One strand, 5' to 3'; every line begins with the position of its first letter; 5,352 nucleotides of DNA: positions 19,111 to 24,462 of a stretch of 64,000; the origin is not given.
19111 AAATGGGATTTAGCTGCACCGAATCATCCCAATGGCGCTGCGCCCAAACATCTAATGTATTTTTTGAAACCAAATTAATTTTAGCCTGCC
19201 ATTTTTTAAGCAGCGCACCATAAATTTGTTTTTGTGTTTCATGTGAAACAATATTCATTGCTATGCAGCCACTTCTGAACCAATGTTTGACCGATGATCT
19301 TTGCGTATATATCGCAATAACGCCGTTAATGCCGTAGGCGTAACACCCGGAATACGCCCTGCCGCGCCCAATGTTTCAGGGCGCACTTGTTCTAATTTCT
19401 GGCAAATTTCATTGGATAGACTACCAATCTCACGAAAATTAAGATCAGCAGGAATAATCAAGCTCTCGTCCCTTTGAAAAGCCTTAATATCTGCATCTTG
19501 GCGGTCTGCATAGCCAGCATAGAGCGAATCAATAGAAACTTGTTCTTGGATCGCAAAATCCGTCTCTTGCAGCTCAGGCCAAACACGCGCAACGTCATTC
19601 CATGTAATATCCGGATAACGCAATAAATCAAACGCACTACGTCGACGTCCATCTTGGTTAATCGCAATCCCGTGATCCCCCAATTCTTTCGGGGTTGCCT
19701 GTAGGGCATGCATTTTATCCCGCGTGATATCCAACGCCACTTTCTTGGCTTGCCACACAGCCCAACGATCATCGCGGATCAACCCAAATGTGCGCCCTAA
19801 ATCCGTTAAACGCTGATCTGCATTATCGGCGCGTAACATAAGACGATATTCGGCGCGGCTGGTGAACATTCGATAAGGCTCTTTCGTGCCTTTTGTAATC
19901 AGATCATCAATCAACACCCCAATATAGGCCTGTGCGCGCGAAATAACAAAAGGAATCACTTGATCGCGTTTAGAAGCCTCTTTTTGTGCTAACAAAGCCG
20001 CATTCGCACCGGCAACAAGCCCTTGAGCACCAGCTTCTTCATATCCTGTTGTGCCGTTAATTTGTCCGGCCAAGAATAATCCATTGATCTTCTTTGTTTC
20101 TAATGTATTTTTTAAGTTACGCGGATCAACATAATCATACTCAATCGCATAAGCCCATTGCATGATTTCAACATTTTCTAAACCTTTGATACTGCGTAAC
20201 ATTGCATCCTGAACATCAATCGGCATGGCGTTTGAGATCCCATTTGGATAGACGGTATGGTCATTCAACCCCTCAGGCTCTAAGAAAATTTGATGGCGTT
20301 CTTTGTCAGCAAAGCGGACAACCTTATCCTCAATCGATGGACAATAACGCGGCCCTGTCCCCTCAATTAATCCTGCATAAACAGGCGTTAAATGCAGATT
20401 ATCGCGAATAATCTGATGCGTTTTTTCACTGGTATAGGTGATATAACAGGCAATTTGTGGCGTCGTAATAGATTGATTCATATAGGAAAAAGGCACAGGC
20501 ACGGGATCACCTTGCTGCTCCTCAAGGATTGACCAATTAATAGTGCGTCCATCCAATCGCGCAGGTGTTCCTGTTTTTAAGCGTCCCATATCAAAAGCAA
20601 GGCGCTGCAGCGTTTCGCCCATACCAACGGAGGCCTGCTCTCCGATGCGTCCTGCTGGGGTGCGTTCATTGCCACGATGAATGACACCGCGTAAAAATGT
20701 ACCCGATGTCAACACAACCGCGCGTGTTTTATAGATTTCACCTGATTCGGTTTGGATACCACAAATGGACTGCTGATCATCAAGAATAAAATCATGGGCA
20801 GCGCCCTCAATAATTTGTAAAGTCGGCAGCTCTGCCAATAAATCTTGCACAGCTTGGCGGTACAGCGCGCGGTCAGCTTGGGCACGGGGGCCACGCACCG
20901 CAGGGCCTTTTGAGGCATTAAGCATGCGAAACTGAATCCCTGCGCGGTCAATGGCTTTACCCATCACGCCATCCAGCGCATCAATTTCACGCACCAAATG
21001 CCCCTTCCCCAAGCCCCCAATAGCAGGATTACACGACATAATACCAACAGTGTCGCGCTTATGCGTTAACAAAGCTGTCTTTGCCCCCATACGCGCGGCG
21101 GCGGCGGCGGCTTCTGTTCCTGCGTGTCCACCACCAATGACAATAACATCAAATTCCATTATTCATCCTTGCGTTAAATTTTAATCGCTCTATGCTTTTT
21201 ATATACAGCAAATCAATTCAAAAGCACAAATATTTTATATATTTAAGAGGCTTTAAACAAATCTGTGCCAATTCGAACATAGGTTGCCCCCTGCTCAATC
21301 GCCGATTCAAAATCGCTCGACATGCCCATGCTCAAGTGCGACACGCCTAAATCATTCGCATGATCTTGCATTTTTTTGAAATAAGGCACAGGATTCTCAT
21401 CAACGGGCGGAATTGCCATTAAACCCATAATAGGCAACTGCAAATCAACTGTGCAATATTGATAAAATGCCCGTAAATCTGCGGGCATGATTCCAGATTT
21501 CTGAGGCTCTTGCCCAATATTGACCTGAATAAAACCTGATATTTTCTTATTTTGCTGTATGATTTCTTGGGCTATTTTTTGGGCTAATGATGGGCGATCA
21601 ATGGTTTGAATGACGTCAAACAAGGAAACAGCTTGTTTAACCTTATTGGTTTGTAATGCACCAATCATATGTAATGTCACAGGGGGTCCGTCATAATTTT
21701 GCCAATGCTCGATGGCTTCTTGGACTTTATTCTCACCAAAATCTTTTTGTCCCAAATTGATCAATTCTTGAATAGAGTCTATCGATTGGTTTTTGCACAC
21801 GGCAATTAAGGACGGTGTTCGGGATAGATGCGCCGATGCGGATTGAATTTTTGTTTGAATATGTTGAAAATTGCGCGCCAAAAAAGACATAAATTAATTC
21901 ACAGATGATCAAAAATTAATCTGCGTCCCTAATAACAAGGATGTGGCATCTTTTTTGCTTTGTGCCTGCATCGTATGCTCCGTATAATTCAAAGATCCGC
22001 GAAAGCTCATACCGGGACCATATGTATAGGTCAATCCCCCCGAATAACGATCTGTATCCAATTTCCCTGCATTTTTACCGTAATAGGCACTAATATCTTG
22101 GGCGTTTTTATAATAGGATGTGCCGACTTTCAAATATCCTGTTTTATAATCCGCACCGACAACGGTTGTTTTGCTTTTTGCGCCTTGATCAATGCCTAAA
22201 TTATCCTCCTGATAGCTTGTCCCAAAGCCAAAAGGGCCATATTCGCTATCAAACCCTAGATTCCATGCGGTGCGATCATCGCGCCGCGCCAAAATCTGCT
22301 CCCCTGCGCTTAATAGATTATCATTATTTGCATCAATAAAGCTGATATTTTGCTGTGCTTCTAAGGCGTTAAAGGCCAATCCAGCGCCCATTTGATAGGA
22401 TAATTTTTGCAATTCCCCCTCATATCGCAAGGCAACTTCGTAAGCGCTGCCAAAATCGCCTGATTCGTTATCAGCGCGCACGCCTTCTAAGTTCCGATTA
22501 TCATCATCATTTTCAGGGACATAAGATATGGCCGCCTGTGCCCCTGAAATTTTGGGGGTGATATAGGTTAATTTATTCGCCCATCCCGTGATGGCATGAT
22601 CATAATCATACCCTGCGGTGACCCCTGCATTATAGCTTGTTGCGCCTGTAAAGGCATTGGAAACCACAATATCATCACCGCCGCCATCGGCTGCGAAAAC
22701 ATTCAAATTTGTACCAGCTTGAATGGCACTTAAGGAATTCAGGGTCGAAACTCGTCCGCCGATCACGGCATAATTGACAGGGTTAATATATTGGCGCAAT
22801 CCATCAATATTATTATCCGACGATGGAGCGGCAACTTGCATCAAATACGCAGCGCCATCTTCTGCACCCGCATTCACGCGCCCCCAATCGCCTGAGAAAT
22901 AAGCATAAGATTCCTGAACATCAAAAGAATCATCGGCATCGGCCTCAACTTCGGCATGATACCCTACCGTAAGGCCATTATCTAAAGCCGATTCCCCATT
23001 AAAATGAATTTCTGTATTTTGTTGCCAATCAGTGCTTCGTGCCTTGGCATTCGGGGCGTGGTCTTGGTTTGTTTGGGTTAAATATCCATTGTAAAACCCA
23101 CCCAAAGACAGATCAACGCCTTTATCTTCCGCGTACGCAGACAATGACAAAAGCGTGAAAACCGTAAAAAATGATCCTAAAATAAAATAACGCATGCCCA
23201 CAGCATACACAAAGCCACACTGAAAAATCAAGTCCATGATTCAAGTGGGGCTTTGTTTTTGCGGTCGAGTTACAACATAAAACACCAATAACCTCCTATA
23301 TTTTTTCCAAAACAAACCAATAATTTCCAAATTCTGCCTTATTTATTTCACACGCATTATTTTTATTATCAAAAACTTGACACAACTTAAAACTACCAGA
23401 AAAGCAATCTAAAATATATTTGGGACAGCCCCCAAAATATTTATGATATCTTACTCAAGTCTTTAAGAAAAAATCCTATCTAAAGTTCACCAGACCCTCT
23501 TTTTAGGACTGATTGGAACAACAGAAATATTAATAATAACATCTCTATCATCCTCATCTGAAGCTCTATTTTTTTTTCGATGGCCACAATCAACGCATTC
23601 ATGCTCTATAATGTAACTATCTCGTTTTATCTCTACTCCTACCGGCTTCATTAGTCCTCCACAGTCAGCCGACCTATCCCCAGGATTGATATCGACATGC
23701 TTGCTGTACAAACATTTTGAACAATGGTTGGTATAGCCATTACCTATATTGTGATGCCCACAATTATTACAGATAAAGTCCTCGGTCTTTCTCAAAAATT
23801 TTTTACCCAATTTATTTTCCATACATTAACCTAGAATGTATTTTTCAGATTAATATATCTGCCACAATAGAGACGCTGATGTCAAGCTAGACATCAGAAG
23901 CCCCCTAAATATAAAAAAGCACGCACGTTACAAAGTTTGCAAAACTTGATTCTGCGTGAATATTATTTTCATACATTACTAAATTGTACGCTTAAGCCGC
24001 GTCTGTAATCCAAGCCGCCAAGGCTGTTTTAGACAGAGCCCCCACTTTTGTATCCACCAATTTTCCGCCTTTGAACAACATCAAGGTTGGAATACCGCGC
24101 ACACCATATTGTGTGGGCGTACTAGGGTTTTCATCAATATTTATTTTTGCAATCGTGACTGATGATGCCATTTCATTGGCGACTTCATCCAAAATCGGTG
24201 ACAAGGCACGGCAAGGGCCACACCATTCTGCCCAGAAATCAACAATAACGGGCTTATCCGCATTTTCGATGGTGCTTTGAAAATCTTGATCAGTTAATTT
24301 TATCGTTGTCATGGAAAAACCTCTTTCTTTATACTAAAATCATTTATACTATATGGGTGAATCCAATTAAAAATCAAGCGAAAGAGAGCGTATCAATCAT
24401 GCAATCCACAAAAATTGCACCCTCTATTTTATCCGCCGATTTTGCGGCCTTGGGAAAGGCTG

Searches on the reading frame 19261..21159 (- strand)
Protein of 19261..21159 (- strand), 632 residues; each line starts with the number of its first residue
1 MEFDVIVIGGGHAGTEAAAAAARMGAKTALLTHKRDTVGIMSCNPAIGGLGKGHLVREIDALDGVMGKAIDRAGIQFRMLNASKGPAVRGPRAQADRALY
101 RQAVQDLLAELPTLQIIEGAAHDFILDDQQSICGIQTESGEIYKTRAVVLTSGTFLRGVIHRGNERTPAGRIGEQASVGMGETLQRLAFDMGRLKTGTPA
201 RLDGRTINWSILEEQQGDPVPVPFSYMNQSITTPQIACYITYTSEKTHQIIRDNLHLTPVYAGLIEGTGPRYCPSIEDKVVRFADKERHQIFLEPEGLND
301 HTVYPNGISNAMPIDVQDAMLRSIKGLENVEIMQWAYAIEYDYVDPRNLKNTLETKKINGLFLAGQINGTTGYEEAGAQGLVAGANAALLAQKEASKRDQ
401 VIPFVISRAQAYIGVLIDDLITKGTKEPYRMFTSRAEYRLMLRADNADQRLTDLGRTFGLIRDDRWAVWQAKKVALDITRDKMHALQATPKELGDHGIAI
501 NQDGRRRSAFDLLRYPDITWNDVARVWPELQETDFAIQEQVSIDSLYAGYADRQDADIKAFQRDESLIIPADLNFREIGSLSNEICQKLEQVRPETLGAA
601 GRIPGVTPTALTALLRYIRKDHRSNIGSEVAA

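Call 8: search_protein_families(library=ncbifam, proteins=[window:19261-21159:-], max_evalue=0.001)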
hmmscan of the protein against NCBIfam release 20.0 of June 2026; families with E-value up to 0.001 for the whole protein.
window:19261-21159:- (632 aa): 16 families
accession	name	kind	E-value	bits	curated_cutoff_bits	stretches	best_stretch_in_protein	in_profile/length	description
TIGR00136.1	mnmG_gidA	equivalog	6.6e-255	847.2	524.85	1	3-620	1-614/616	tRNA uridine-5-carboxymethylaminomethyl(34) synthesis enzyme MnmG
NF003739.0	PRK05335.1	equivalog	7.1e-18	64.6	262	1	312-396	285-370/441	methylenetetrahydrofolate--tRNA-(uracil(54)-C(5))-methyltransferase (FADH(2)-oxidizing) TrmFO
TIGR00137.1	gid_trmFO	equivalog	2.8e-15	56.1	428.65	1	316-395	286-366/433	FADH(2)-oxidizing methylenetetrahydrofolate--tRNA-(uracil(54)-C(5))-methyltransferase TrmFO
TIGR03140.1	AhpF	equivalog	2.3e-05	23.1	502.9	1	2-34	212-244/515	alkyl hydroperoxide reductase subunit F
TIGR02032.1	GG-red-SF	subfamily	3.1e-05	23.8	158.8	1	3-48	1-45/297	geranylgeranyl reductase family protein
NF003722.0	PRK05329.1-5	equivalog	6.5e-05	22.3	349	1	2-39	4-41/428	glycerol-3-phosphate dehydrogenase subunit GlpB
NF041160.1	DGGPL_Thplmales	equivalog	0.00013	21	780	1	2-43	3-44/396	digeranylgeranylglycerophospholipid reductase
NF004939.0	PRK06292.1-1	equivalog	0.00013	20.8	435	0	2-32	5-35/476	dihydrolipoyl dehydrogenase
TIGR01350.1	lipoamide_DH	equivalog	0.00024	19.9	408.8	1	2-35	1-33/461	dihydrolipoyl dehydrogenase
NF005691.0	PRK07494.1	equivalog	0.00033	19.3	459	1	2-36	8-42/404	UbiH/UbiF family hydroxylase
NF004776.0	PRK06116.1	equivalog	0.00035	19.7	480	1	2-35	4-37/450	glutathione-disulfide reductase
NF003720.0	PRK05329.1-3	equivalog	0.00039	19.2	313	1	1-33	1-33/437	glycerol-3-phosphate dehydrogenase subunit GlpB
NF003585.0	PRK05249.1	equivalog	0.00043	19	465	1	2-39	6-42/464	Si-specific NAD(P)(+) transhydrogenase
NF006130.0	PRK08274.1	equivalog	0.00058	18.8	369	1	2-33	5-36/467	FAD-dependent tricarballylate dehydrogenase TcuA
NF041080.1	DGGGPL_reductase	equivalog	0.00064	18.7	580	1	2-48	1-48/447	digeranylgeranylglycerophospholipid reductase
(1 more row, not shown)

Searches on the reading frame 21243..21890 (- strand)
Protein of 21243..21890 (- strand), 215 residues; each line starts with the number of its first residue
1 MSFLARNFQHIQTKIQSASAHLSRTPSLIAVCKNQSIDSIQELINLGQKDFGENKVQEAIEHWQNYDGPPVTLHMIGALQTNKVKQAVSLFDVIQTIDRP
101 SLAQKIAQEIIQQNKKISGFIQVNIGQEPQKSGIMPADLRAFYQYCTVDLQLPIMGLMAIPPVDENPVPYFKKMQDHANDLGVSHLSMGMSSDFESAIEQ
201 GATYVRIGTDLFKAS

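Call 8: search_protein_families(library=ncbifam, proteins=[window:21243-21890:-], max_evalue=0.001)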
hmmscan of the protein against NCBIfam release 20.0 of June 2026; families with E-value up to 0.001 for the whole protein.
window:21243-21890:- (215 aa): 1 family
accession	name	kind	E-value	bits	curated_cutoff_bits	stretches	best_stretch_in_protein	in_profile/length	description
TIGR00044.1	TIGR00044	hypoth_equivalog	1.5e-48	165.4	106.25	1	1-214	1-228/229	YggS family pyridoxal phosphate-dependent enzyme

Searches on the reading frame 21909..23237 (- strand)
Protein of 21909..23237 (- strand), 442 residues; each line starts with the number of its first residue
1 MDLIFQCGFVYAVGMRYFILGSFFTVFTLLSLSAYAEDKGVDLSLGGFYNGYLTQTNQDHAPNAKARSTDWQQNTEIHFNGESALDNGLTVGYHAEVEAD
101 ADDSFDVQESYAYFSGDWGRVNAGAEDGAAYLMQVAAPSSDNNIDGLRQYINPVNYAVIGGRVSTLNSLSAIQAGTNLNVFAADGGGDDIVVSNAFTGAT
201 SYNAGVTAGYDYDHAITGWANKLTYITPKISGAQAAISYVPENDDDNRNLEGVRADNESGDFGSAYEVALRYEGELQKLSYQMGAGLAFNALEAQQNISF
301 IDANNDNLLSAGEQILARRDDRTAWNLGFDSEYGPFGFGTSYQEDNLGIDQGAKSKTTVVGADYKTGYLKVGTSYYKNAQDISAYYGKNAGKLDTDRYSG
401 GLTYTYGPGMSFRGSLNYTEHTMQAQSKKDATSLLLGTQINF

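Call 8: search_protein_families(library=ncbifam, proteins=[window:21909-23237:-], max_evalue=0.001)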
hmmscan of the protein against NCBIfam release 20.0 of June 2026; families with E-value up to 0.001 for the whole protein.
window:21909-23237:- (442 aa): 0 families

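Call 9: search_protein_families(library=pfam, proteins=[window:21909-23237:-], max_evalue=0.01)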
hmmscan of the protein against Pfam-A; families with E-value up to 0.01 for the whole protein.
window:21909-23237:- (442 aa): 1 family
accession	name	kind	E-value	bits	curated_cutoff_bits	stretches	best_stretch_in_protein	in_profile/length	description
PF13609.12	Porin_4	-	2.7e-28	100.1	27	1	25-420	3-306/310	Gram-negative porin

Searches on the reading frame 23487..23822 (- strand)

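Call 8: search_protein_families(library=ncbifam, proteins=[window:23487-23822:-], max_evalue=0.001)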
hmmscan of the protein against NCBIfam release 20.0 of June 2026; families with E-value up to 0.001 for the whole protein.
window:23487-23822:- (111 aa): 1 family
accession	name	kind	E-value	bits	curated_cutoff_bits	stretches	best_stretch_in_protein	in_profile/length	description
NF033497.1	rubre_like_arch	subfamily_domain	0.00065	19.4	32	0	74-84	1-11/34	rubrerythrin-like domain-containing protein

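Call 9: search_protein_families(library=pfam, proteins=[window:23487-23822:-], max_evalue=0.01)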
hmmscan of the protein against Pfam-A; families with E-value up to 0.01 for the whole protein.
window:23487-23822:- (111 aa): 3 families
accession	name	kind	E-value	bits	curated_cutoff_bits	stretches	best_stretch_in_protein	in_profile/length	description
PF12647.12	RNHCP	-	2.3e-25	88.8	24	1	14-96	2-89/90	RNHCP domain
PF23455.1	DUF7129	-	0.0011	19.1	30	0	73-88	11-26/45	Domain of unknown function (DUF7129)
PF08209.17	Sgf11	-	0.0056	16.6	26.4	1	12-38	1-27/33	Sgf11 (transcriptional regulation protein)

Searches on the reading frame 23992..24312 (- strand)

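Call 9: search_protein_families(library=pfam, proteins=[window:23992-24312:-], max_evalue=0.01)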
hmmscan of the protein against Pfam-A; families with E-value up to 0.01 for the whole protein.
window:23992-24312:- (106 aa): 12 families
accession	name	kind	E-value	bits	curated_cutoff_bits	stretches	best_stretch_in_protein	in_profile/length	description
PF00085.26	Thioredoxin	-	5.8e-35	119.8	23.5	1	3-103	2-102/103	Thioredoxin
PF13098.12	Thioredoxin_2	-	6.4e-10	39.8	27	1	18-102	4-104/104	Thioredoxin-like domain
PF13905.12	Thioredoxin_8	-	2.1e-08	34.8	27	1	20-62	2-46/94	Thioredoxin-like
PF08534.16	Redoxin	-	6e-06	26.6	26.6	1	9-64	19-75/148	Redoxin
PF00578.27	AhpC-TSA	-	2.6e-05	24.6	26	1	6-70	10-78/124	AhpC/TSA family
PF04756.19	OST3_OST6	-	3.6e-05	23.7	27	1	3-82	13-104/294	OST3 / OST6 family, transporter family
PF13728.12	TraF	-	6.2e-05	23.4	23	1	18-97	128-218/224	F plasmid transfer operon protein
PF14595.12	Thioredoxin_9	-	0.00018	21.9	25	1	4-81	26-105/129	Thioredoxin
PF13899.12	Thioredoxin_7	-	0.00079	19.9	27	1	17-80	15-81/83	Thioredoxin-like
PF05768.20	Glrx-like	-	0.0021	18.8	26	1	30-81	9-57/77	Glutaredoxin-like domain (DUF836)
PF02966.22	DIM1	-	0.0035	17.6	27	1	12-94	13-95/133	Mitosis protein DIM1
PF13192.12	Thioredoxin_3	-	0.0077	16.7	24.8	1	31-79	10-55/76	Thioredoxin domain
